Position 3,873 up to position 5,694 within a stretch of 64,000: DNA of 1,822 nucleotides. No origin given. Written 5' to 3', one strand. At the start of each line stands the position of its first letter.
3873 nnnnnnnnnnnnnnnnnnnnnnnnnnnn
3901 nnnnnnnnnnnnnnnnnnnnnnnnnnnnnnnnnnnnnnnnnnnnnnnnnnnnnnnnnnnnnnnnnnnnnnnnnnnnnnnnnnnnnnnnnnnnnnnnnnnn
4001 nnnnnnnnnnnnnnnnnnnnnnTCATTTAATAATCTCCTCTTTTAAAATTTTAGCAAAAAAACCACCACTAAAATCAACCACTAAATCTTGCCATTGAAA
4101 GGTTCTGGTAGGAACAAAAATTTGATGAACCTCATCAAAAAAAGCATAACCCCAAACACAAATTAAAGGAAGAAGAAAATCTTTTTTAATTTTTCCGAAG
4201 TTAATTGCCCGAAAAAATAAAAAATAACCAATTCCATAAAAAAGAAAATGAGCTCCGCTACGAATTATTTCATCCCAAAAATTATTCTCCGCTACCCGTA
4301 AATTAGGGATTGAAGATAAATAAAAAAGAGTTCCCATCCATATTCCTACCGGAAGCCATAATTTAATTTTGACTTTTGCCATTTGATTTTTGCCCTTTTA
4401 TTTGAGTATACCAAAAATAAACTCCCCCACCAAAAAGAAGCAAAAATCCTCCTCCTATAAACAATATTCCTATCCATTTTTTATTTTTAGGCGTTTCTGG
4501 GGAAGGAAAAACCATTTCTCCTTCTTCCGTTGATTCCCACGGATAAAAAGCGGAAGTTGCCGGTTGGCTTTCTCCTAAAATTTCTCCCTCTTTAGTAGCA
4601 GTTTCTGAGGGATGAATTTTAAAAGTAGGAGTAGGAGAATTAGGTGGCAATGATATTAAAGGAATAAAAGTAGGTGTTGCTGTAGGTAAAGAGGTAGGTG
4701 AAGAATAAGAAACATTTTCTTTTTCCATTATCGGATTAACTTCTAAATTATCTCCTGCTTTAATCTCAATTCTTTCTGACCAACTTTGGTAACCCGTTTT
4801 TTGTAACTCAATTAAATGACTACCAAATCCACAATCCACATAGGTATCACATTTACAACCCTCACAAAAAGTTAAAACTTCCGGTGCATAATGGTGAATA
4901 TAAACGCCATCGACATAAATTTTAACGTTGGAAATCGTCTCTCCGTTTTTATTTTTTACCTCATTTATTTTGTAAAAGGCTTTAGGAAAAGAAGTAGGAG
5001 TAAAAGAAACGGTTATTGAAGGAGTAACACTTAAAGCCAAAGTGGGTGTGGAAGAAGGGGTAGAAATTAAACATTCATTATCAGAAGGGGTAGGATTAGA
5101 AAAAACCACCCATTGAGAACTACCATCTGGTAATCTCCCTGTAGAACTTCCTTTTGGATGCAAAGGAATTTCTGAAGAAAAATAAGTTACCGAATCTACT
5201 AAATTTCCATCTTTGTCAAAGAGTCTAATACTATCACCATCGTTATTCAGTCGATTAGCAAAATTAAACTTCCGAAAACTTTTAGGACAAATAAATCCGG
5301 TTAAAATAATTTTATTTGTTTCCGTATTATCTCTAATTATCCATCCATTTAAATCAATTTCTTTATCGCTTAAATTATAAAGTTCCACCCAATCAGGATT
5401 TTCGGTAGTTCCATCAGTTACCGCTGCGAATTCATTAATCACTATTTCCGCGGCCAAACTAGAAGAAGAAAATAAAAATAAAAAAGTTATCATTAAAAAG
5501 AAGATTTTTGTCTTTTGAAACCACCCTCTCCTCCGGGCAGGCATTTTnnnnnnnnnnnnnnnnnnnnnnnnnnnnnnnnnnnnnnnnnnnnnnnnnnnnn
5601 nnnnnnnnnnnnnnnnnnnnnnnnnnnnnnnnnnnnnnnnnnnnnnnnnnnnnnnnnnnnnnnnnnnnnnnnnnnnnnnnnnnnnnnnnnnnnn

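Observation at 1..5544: Cell-surface cluster: sortase with an S8 subtilase, a mucin-like secreted protein and an LTD-PEGA protein bearing a non-LPXTG C-terminal anchor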

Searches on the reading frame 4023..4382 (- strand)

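Call 4: search_protein_families(library=pfam, proteins=[window:4023-4382:-], max_evalue=0.01)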
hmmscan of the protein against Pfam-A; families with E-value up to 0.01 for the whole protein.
window:4023-4382:- (119 aa): 1 family
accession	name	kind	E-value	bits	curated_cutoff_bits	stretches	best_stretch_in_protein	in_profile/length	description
PF04892.17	VanZ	-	1.9e-11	45.1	30.1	1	16-110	9-118/126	VanZ like family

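Call 5: search_protein_families(library=ncbifam, proteins=[window:4023-4382:-], max_evalue=0.01)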
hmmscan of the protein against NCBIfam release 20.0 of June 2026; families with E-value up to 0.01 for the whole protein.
window:4023-4382:- (119 aa): 1 family
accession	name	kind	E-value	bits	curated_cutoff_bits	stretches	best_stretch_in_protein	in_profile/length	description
NF037970.1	vanZ_1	subfamily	2.6e-18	66.7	20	1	15-107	1-109/109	VanZ family protein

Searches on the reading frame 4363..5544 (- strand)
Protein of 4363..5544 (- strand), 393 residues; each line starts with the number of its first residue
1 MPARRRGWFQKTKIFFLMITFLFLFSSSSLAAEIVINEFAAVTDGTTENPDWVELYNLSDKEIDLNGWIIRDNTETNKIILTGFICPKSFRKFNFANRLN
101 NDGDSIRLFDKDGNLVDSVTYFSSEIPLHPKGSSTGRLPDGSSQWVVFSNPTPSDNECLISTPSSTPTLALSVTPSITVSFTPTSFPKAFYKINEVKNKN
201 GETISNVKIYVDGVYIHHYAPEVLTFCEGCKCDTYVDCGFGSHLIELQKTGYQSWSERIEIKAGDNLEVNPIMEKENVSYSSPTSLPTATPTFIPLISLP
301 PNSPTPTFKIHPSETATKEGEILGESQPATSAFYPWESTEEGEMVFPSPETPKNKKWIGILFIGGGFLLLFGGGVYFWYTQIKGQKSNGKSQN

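Call 4: search_protein_families(library=pfam, proteins=[window:4363-5544:-], max_evalue=0.01)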
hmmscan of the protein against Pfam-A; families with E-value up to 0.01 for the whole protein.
window:4363-5544:- (393 aa): 2 families
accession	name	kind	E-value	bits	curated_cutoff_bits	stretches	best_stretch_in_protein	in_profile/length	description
PF00932.25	LTD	-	4.2e-15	56.5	34.3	1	30-121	4-107/109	Lamin Tail Domain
PF08308.17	PEGA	-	0.0037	17.6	20.8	0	240-275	34-69/71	PEGA domain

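Call 5: search_protein_families(library=ncbifam, proteins=[window:4363-5544:-], max_evalue=0.01)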
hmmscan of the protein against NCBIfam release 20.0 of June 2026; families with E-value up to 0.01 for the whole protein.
window:4363-5544:- (393 aa): 0 families

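Call 35: find_homologous_proteins(query=window:4363-5544:-, max_evalue=0.00001)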
Query window:4363-5544:- (393 aa): 112 proteins with E <= 0.00001 among 5302 candidates.
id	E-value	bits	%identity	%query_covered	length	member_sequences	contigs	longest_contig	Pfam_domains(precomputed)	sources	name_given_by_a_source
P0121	4.9e-134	465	99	54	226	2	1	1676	PF00932.26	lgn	-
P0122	8.0e-128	445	57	89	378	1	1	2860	PF00932.26,PF08308.18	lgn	-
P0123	1.4e-123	431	52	96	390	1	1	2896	PF00932.26,PF08308.18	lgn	-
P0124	8.0e-121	422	53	96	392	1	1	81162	PF00932.26,PF08308.18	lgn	-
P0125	3.9e-110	387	53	83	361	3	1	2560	PF00932.26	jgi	-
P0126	1.2e-103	365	48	92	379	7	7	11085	PF00932.26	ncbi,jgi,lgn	-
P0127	1.6e-101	358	49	95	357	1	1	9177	PF00932.26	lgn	-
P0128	3.9e-96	340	45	97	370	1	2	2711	-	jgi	-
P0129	9.3e-90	319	46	52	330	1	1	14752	PF08308.18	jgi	jgi:hypothetical protein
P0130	5.7e-86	307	47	83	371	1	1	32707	PF00932.26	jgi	jgi:hypothetical protein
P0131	2.7e-82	295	44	89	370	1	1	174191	PF00932.26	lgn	-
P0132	3.3e-82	295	43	97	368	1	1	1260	-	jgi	-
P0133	1.2e-80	290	44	90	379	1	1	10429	PF08308.18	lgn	-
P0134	8.3e-80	287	43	92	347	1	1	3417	-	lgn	-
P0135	1.3e-79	286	47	74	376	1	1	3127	PF00932.26,PF08308.18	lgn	-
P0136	8.6e-77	277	50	67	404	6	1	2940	PF00932.26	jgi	-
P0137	3.2e-74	268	40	90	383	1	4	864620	PF00932.26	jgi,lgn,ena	-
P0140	6.4e-72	261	39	92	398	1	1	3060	PF00932.26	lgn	-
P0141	1.8e-70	256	40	83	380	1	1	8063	PF00932.26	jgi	-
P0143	5.8e-70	254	40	93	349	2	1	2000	PF00932.26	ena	-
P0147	4.9e-68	248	38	88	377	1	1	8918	PF00932.26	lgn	-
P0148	1.6e-67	246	38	97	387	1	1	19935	PF00932.26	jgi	-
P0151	5.6e-61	225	37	95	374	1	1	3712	PF00932.26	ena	-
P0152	5.2e-60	222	37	83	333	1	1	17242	PF00932.26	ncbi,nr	ncbi:lamin tail domain-containing protein, partial [Candidatus Microgenomates bacterium]|nr:lamin ta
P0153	2.9e-59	219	36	91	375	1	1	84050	PF00932.26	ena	-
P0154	2.0e-58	216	54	41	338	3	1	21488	PF00932.26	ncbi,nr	ncbi:MAG: lamin tail domain-containing protein, partial [bacterium]|nr:lamin tail domain-containing 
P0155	3.6e-58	215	67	34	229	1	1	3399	PF00932.26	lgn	-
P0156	4.3e-57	212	54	38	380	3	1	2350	PF00932.26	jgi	jgi:hypothetical protein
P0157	4.8e-56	208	37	95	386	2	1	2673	PF08308.18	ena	-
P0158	1.1e-55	207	53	38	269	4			PF00932.26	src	-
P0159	9.5e-55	204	52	38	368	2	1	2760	PF00932.26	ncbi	-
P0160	1.7e-54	203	59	41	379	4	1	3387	PF00932.26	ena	-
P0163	1.9e-52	197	51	42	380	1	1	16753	PF00932.26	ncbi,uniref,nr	ncbi:MAG: hypothetical protein A2Z24_02070 [Candidatus Woykebacteria bacterium RBG_16_44_10]|uniref:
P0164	3.0e-52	196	41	73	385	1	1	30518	PF00932.26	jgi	jgi:hypothetical protein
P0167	5.8e-52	195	52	40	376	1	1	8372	PF00932.26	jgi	jgi:hypothetical protein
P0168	7.6e-52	195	55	39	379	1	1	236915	PF00932.26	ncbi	-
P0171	6.9e-51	191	33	100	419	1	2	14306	PF00932.26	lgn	-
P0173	3.7e-50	189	51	39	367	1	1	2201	PF08308.18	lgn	-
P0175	5.8e-50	188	33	98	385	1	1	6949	PF00932.26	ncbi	ncbi:MAG: lamin tail domain-containing protein [Candidatus Beckwithbacteria bacterium]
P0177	3.6e-49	186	40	70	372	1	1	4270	PF00932.26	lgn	-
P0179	1.5e-47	180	50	40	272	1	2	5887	PF00932.26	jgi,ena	jgi:hypothetical protein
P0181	3.6e-47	179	58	36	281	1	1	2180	PF00932.26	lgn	-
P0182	3.7e-47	179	48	50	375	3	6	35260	PF00932.26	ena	-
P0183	7.8e-47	178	33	89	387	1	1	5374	PF00932.26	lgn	-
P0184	8.2e-47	178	53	40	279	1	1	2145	PF00932.26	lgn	-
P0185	9.0e-47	178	49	36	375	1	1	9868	PF00932.26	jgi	jgi:hypothetical protein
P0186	2.6e-46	176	57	36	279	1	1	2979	PF00932.26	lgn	-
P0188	3.4e-45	173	36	69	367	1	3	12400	PF00932.26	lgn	-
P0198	1.2e-38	151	36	67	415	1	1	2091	PF00932.26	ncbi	-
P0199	1.0e-37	148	31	83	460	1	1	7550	PF00932.26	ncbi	-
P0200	2.2e-37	147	34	83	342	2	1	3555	PF00932.26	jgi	-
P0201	2.8e-37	147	32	91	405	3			PF00932.26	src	-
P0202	9.5e-37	145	32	93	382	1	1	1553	PF00932.26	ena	-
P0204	8.8e-31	125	36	40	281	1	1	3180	PF00932.26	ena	-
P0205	3.0e-28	117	53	23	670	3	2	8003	PF08308.18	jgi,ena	-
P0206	6.6e-25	106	37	38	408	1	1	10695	PF00932.26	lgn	-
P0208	1.3e-23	102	34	59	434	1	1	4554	PF00932.26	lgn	-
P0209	2.8e-22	97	36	43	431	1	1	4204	PF00932.26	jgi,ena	-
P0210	8.6e-21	92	34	39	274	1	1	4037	PF00932.26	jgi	jgi:hypothetical protein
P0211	2.0e-20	91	49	18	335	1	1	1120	PF00932.26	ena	-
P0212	2.3e-20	91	37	38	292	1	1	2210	PF00932.26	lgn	-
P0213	1.1e-19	89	34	38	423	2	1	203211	PF00932.26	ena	-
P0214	2.9e-17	81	36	39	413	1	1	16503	PF00932.26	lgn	-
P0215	4.1e-17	80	37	31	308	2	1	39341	PF00932.26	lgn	-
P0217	1.5e-14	72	32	35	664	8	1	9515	PF00932.26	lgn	-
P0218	1.7e-13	68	31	40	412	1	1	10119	PF00932.26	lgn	-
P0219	2.1e-13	68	36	21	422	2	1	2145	PF00932.26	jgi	-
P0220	2.4e-13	68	31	34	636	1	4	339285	PF00932.26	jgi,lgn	-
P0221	6.1e-13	67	31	42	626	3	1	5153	PF00801.27,PF00932.26,PF18911.7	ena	-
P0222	5.4e-12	63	26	50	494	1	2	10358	PF00932.26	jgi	jgi:hypothetical protein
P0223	4.2e-11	60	24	52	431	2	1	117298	PF00932.26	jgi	jgi:hypothetical protein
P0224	9.4e-11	59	34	22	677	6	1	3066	PF00932.26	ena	-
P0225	1.9e-10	58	30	36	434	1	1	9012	PF00932.26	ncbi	-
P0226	2.9e-10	58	31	24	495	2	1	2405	PF00801.27,PF00932.26,PF18911.7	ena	-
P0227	3.2e-9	54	30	23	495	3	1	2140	PF00801.27,PF00932.26,PF18911.7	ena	-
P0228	6.4e-8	50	37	23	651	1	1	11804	PF00932.26,PF26342.1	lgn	-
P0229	1.3e-7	49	29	30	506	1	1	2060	PF00932.26,PF18884.6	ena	-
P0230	2.8e-7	48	27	35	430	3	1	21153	PF00932.26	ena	-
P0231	5.6e-7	47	31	31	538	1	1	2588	PF00932.26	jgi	jgi:hypothetical protein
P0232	4.6e-6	44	35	22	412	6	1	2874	PF00932.26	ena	-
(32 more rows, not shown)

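Call 57: predict_structure(alignment_id=A3)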
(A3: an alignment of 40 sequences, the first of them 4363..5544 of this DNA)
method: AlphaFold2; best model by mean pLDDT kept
length: 393 residues; sequences in the alignment: 40
mean_pLDDT: 75.8   pTM: 0.45
mean pLDDT of the five models: 75.8, 74.8, 74.2, 73.8, 72.7
residues with pLDDT >= 90: 177; 70-90: 86; 50-70: 29; < 50: 101
segments of 3 or more residues with pLDDT < 50: 161-184, 281-352
pLDDT, mean of each block of 10 residues (from residue 1): 55 82 65 90 76 95 96 89 94 86 92 96 92 92 91 77 43 38 71 98 96 93 95 88 97 97 97 85 45 38 40 37 40 39 40 66 89 90 74 53
secondary structure, 60 per line:
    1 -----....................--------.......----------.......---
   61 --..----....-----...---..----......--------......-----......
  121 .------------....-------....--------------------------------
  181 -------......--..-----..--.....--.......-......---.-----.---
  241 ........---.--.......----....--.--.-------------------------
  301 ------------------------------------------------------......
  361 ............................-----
elements in order: H6-25 E34-40 E51-57 E69-72 E78-80 E90-95 E104-109 E115-121 E134-137 E145-148 E188-193 E207-211 E214-220 E222-227 E241-248 E255-261 E266-269 H355-388

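Call 60: fold_search(model_id=the predicted structure, library=pdb)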
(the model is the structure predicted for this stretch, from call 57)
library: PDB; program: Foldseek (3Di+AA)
matches with E <= 10: 1016; with E <= 0.001: 6
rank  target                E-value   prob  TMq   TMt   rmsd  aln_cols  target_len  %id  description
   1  3rkp_A                3.1e-04  0.91  0.15  0.17  18.3       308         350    9  Crystal structure of BcpA*(D312A), the major pilin subunit of Bacillus cereus (released 2012-05-30)
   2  2nsm                  3.9e-04  1.00  0.15  0.15   7.8        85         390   16  Crystal structure of the human carboxypeptidase N (Kininase I) catalytic domain (released 2007-04-24)
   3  1qmu_A                5.5e-04  1.00  0.16  0.17   4.1        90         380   14  Duck carboxypeptidase D domain II (released 2000-10-13)
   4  6hif_Y                6.5e-04  1.00  0.16  0.61   3.4        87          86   16  Kuenenia stuttgartiensis hydrazine dehydrogenase complex (released 2019-04-17)
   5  3mn8_A                7.7e-04  1.00  0.16  0.16   4.5       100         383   12  Structure of Drosophila melanogaster carboxypeptidase D isoform 1B short (released 2010-07-28)
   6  5aq0_B                8.6e-04  1.00  0.16  0.67   4.6        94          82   19  The structure of the Transthyretin-like domain of the first catalytic domain of the HUMAN Carboxypeptidase D (released 2016-09-28)
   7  8fia_A                1.2e-03  1.00  0.17  0.04   3.7        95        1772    9  The structure of fly Teneurin self assembly (released 2023-05-03)
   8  3gef_A                1.2e-03  1.00  0.19  0.58   2.7       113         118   10  Crystal structure of the R482W mutant of lamin A/C (released 2009-08-04)
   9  5aq0_A                1.3e-03  1.00  0.16  0.62   4.2        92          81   16  The structure of the Transthyretin-like domain of the first catalytic domain of the HUMAN Carboxypeptidase D (released 2016-09-28)
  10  3mn8_B                1.5e-03  1.00  0.17  0.17   4.4        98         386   12  Structure of Drosophila melanogaster carboxypeptidase D isoform 1B short (released 2010-07-28)
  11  2lll_MODEL_1_A        1.8e-03  1.00  0.19  0.56   3.3       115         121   16  Solution NMR structure of C-terminal globular domain of human Lamin-B2, Northeast Structural Genomics Consorti (released 2011-12-07)
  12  7crg_A                1.8e-03  1.00  0.17  0.47   6.2       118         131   10  Beta-strand-mediated dimeric formation of the extended Ig-like domains of human lamin A/C (released 2021-08-25)
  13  3jt0_A                1.9e-03  1.00  0.18  0.57   3.5       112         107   12  Crystal Structure of the C-terminal fragment (426-558) Lamin-B1 from Homo sapiens, Northeast Structural Genomics Conso (released 2009-09-22)
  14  3kpt_A                1.9e-03  0.82  0.16  0.18  18.5       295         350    7  Crystal structure of BcpA, the major pilin subunit of Bacillus cereus (released 2009-11-24)
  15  6rpr_B                2.8e-03  1.00  0.16  0.48   4.3       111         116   13  LEM domain of Emerin mutant T43I in complex with BAF dimer and the Igfold of the lamin A/C (released 2020-03-04)
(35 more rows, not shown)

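Call 71: find_encoding_contigs(protein=P0168, flank=10000, max_places=1)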
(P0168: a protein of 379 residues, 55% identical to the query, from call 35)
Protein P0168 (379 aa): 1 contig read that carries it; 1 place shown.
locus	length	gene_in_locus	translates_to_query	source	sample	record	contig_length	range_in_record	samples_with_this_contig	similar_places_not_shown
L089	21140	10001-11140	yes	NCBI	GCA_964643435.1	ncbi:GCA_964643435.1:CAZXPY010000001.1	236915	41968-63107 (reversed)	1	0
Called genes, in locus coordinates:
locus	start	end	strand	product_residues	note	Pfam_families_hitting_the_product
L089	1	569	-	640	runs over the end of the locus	-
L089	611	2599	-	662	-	PF01833:TIG (weak)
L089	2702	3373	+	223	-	-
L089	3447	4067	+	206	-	PF04203:Sortase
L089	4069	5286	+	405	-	PF02366:PMT, PF13231:PMT_2, PF02366:PMT, PF16192:PMT_4TMC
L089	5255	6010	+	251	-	PF20143:NAD_kinase_C (weak)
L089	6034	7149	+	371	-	PF03462:PCRF, PF00472:RF-1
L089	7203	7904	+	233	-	PF00005:ABC_tran, PF13304:AAA_21 (faint)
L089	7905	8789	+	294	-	PF18075:FtsX_ECD, PF02687:FtsX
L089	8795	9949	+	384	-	PF01551:Peptidase_M23 (weak)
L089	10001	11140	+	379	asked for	PF00932:LTD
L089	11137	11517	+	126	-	PF04892:VanZ-LLP1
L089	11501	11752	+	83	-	-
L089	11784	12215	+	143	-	PF02367:TsaE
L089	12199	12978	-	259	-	PF01255:Prenyltransf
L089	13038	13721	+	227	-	PF00696:AA_kinase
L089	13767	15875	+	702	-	PF26549:Tricorn_N (faint), PF26550:Tricorn_2nd (faint), PF00930:DPPIV_N (faint), PF07676:PD40 (faint), PF00561:Abhydrolase_1 (faint), PF01674:Lipase_2 (weak), PF02450:LCAT (faint)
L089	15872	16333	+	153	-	-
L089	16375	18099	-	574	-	PF27054:Beta_methylindole_red_C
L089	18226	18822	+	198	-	PF00293:NUDIX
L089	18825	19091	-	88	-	PF01272:GreA_GreB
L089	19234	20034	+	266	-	PF13560:HTH_31, PF17765:MLTR_LBD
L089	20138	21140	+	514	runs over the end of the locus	-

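Call 72: find_encoding_contigs(protein=P0153, flank=10000, max_places=1)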
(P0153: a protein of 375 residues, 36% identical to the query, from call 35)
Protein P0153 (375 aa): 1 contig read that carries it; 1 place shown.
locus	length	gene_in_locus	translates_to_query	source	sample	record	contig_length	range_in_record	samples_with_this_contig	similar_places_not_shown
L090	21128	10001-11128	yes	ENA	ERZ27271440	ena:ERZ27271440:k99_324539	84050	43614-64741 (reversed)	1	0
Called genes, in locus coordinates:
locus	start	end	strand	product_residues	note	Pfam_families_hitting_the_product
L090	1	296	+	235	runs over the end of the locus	-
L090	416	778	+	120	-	PF03852:Vsr, PF18741:MTES_1575 (faint), PF04480:DUF559 (weak)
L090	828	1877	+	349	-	-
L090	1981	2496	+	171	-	-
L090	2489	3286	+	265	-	PF02906:Fe_hyd_lg_C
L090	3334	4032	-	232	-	PF03412:Peptidase_C39 (faint)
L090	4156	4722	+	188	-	-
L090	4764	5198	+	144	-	-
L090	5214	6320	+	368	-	PF03462:PCRF, PF00472:RF-1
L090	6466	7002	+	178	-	-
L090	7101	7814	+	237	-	PF00005:ABC_tran, PF13175:AAA_15 (faint), PF13191:AAA_16 (weak), PF13304:AAA_21 (faint), PF13401:AAA_22 (weak), PF00004:AAA (faint)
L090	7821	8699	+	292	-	PF18075:FtsX_ECD, PF02687:FtsX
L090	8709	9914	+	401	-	PF01551:Peptidase_M23 (faint)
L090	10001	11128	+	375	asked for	PF00932:LTD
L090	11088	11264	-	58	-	-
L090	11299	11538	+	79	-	PF04892:VanZ-LLP1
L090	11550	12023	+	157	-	PF02367:TsaE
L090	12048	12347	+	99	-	PF00814:TsaD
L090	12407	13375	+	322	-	PF01073:3Beta_HSD, PF01370:Epimerase, PF02719:Polysacc_synt_2, PF04321:RmlD_sub_bind, PF05368:NmrA (weak), PF07993:NAD_binding_4 (faint), PF13460:NAD_binding_10, PF16363:GDP_Man_Dehyd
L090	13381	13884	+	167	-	PF02075:RuvC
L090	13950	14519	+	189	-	PF01330:RuvA_N, PF14520:HHH_5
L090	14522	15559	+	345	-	PF06068:TIP49 (faint), PF05496:RuvB_N, PF01078:Mg_chelatase (faint), PF00004:AAA, PF07728:AAA_5, PF17864:AAA_lid_4, PF05491:WHD_RuvB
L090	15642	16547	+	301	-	PF00188:CAP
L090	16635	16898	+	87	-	-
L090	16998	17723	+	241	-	PF00483:NTP_transferase, PF12804:NTP_transf_3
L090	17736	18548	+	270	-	-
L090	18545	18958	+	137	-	-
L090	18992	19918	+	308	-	PF14257:DUF4349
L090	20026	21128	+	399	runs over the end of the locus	PF05496:RuvB_N, PF00158:Sigma54_activat (weak), PF07724:AAA_2 (weak), PF13401:AAA_22 (weak), PF00004:AAA, PF07728:AAA_5, PF16193:AAA_assoc_2, PF12002:MgsA_C, +2 more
